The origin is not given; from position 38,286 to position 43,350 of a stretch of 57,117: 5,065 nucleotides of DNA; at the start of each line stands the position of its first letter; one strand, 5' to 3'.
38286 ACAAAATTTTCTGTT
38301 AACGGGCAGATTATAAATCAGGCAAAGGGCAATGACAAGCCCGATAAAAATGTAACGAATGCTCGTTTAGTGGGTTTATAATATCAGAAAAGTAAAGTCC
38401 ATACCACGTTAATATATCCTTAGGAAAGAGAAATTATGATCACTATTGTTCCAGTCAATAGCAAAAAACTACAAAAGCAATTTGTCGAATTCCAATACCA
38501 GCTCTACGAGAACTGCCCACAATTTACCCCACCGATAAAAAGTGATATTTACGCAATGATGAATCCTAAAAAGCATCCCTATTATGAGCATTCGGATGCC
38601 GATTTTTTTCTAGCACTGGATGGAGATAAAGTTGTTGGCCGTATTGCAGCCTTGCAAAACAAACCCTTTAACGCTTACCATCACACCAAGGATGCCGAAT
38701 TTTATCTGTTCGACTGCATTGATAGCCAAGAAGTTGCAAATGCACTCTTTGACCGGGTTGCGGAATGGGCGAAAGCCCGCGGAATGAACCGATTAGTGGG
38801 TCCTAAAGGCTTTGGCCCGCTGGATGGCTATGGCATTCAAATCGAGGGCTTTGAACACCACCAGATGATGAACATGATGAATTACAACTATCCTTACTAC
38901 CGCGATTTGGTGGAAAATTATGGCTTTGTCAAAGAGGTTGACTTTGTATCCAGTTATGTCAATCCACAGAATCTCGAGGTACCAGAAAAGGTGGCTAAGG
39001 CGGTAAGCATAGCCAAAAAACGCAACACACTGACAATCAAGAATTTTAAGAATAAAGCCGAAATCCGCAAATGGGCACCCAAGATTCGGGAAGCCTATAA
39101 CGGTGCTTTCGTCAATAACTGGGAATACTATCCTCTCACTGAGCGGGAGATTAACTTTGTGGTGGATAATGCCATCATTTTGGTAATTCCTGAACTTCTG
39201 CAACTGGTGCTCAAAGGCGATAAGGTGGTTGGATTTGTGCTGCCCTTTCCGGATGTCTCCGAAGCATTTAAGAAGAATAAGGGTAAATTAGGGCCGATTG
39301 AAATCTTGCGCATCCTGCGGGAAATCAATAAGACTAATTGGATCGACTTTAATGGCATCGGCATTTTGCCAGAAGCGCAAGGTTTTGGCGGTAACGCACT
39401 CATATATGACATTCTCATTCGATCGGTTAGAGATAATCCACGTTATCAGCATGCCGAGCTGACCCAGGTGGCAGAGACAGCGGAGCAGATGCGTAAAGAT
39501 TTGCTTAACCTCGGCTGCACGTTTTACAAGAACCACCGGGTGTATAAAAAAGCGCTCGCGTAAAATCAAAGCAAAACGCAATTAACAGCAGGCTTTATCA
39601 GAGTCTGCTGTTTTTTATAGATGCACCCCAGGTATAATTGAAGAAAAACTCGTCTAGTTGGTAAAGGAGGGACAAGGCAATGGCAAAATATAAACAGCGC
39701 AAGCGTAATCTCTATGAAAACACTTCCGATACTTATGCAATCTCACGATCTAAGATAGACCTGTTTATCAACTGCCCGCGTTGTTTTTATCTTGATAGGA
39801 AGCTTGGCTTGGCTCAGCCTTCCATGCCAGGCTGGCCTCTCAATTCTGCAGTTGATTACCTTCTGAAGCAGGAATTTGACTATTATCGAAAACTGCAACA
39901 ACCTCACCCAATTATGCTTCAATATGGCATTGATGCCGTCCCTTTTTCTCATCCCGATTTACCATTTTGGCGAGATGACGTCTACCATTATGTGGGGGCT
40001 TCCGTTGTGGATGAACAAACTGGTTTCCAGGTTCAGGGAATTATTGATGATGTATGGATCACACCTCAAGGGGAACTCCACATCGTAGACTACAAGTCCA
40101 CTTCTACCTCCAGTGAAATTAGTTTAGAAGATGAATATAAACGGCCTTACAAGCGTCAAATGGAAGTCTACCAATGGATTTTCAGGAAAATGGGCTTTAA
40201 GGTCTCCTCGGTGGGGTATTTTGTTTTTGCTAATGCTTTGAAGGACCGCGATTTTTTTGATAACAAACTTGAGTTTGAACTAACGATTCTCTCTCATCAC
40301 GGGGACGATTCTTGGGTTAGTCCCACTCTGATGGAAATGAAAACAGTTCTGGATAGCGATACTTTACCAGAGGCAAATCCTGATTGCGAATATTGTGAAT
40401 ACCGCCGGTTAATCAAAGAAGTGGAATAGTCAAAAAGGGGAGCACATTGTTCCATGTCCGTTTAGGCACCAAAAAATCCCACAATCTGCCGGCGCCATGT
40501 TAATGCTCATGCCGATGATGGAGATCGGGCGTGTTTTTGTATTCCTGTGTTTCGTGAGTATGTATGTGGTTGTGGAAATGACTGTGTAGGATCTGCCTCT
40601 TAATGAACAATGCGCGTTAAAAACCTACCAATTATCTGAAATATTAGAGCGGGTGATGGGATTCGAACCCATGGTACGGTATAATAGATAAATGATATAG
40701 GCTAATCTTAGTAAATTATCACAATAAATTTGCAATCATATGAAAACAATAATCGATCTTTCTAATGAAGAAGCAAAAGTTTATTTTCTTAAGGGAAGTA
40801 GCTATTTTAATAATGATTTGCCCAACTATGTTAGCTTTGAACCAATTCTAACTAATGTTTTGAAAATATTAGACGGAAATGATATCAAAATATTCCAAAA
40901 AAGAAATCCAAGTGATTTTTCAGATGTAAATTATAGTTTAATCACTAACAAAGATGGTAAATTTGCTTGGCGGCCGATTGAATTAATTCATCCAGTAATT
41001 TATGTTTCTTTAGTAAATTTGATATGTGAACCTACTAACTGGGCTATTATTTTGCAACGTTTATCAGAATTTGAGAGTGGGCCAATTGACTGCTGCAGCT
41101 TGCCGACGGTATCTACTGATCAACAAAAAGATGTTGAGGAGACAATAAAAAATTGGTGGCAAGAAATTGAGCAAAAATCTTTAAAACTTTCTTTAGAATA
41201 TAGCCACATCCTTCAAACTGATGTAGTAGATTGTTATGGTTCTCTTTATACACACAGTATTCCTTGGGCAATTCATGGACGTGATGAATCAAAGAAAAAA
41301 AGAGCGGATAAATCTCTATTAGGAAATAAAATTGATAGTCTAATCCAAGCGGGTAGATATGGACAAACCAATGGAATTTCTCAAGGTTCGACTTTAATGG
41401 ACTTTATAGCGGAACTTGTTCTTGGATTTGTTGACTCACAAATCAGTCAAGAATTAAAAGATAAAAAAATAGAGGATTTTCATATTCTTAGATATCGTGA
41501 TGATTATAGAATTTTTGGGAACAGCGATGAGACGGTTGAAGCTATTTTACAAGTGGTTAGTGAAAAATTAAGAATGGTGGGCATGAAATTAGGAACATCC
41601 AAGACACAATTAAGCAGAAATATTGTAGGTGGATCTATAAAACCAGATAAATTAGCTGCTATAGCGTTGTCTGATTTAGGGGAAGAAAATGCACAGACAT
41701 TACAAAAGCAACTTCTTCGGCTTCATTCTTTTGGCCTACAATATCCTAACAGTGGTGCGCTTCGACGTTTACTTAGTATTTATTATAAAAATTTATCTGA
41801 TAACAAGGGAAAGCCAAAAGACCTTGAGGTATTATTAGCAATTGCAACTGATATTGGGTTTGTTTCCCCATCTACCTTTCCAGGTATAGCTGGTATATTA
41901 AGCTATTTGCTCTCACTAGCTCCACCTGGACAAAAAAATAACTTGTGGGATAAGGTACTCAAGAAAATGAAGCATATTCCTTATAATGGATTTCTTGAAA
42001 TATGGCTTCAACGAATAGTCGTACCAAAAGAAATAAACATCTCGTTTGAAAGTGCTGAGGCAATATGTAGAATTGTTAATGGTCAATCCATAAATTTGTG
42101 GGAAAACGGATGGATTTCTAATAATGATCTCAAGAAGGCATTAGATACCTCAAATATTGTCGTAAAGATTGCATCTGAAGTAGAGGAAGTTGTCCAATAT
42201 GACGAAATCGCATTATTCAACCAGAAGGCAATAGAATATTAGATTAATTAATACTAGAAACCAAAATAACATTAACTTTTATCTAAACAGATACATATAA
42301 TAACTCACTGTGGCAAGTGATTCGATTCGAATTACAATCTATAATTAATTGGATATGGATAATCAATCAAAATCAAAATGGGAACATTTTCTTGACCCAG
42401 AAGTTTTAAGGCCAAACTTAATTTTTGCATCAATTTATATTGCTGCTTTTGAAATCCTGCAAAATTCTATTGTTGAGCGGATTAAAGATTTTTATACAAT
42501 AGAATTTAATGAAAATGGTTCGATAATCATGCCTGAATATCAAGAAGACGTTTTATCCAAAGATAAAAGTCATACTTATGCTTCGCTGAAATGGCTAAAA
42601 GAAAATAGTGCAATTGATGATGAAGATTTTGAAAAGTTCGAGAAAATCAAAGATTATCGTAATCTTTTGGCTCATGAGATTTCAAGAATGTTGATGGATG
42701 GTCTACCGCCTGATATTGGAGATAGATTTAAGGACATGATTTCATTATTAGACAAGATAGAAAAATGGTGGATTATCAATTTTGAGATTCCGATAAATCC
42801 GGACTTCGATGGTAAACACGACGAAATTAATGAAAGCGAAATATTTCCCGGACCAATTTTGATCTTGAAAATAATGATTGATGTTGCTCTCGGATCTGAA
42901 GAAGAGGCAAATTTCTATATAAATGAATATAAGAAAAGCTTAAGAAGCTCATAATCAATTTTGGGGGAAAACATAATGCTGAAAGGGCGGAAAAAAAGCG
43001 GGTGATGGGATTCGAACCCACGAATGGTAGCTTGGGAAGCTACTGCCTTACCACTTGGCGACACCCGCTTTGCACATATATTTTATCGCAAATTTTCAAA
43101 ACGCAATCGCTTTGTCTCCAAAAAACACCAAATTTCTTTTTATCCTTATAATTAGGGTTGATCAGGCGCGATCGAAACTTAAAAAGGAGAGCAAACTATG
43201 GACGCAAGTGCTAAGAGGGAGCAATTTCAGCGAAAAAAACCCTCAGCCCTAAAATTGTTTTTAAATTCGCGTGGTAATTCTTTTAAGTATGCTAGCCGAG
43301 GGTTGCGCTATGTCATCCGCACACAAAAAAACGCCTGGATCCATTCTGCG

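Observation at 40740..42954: Candidate two-gene reverse transcriptase + HEPN-like anti-phage system (split AbiA-like architecture) that I cannot place in a named family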

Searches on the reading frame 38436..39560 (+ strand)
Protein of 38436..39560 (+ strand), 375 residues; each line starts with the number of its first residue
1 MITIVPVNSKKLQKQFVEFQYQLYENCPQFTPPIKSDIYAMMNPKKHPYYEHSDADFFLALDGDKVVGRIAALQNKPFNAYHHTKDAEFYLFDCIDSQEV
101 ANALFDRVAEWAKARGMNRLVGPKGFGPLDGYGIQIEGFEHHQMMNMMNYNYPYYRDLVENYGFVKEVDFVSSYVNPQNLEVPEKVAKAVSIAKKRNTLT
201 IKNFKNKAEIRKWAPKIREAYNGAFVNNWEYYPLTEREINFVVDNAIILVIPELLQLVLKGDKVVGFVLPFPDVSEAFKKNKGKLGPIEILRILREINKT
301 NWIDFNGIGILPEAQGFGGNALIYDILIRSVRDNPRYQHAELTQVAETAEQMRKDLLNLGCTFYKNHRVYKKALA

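Call 4: search_protein_families(library=pfam, proteins=[window:38436-39560:+], max_evalue=1)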
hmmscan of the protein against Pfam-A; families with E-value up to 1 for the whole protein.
window:38436-39560:+ (375 aa): 1 family
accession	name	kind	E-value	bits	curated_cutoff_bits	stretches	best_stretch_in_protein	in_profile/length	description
PF00583.31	Acetyltransf_1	-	1.4e-05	25.8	20.7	1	46-120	24-96/116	Acetyltransferase (GNAT) family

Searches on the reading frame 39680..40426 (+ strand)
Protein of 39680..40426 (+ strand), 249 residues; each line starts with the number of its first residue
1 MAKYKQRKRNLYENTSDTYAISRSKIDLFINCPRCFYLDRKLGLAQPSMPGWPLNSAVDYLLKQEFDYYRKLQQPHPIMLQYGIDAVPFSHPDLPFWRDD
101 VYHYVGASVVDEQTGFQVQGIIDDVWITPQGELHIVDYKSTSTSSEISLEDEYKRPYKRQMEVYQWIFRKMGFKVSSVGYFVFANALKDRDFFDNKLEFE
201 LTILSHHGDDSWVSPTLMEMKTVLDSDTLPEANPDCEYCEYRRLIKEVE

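Call 4: search_protein_families(library=pfam, proteins=[window:39680-40426:+], max_evalue=1)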
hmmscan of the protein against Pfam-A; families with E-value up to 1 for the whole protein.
window:39680-40426:+ (249 aa): 4 families
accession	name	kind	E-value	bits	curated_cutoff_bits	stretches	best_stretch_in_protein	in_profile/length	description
PF12705.13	PDDEXK_1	-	1.8e-16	61.3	22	2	106-243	120-244/247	PD-(D/E)XK nuclease superfamily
PF01930.23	Cas_Cas4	-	0.0059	17.2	22.7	1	125-243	49-156/160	Domain of unknown function DUF83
PF18922.5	DUF5672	-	0.044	13.9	24.4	1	62-113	23-70/164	Protein of unknown function (DUF5672)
PF15518.12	L_protein_N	-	0.1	13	27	1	114-168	66-110/178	L protein N-terminus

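Call 5: search_protein_families(library=padloc, proteins=[window:39680-40426:+], max_evalue=1)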
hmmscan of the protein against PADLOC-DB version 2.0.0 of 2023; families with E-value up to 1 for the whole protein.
window:39680-40426:+ (249 aa): 7 families
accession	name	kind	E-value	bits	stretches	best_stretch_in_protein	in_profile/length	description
PDLC01250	Cas4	-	5.7e-10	37.7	1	108-243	52-165/168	"CAS-I,CAS-II,CAS-III,CAS-IV,CAS-V,CAS-VI; acquisition_associated"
PDLC01447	Cas4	-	2.7e-08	32.5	1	19-244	3-156/161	"CAS-I,CAS-II,CAS-III,CAS-IV,CAS-V,CAS-VI; acquisition_associated"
PDLC00943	Cas4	-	5.7e-07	27.7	1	114-243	64-176/180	CRISPR-associated protein Cas4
PDLC00944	Cas4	-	5.3e-06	24.7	1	118-245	66-176/177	Cas4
PDLC02087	Cas4b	-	0.0002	19.5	1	117-243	73-186/189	-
PDLC01611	Cas4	-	0.0041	15.4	1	132-243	54-154/158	"CAS-I,CAS-II,CAS-III,CAS-IV,CAS-V,CAS-VI; acquisition_associated"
PDLC02085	Cas4a2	-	0.016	13.6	1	157-245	85-161/166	-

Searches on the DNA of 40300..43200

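Call 76: search_rna_families(source=window, start=40300, end=43200, threshold=evalue, max_evalue=1)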
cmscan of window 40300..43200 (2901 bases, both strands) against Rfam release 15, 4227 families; matches with E-value up to 1: 3.
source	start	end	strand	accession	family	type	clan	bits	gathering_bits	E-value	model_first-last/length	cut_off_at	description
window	42997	43068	-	RF00005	tRNA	Gene; tRNA;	CL00001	65.2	29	2.9e-13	1-71/71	no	tRNA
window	40650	40692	+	RF04351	Plastid-psbl-rps4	Cis-reg;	-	22.1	68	0.19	1-53/53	no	Plastid-psbl-rps4 3UTR RNA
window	40656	40673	-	RF00023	tmRNA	Gene;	CL00001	13.9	47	0.0075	346-363/374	no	transfer-messenger RNA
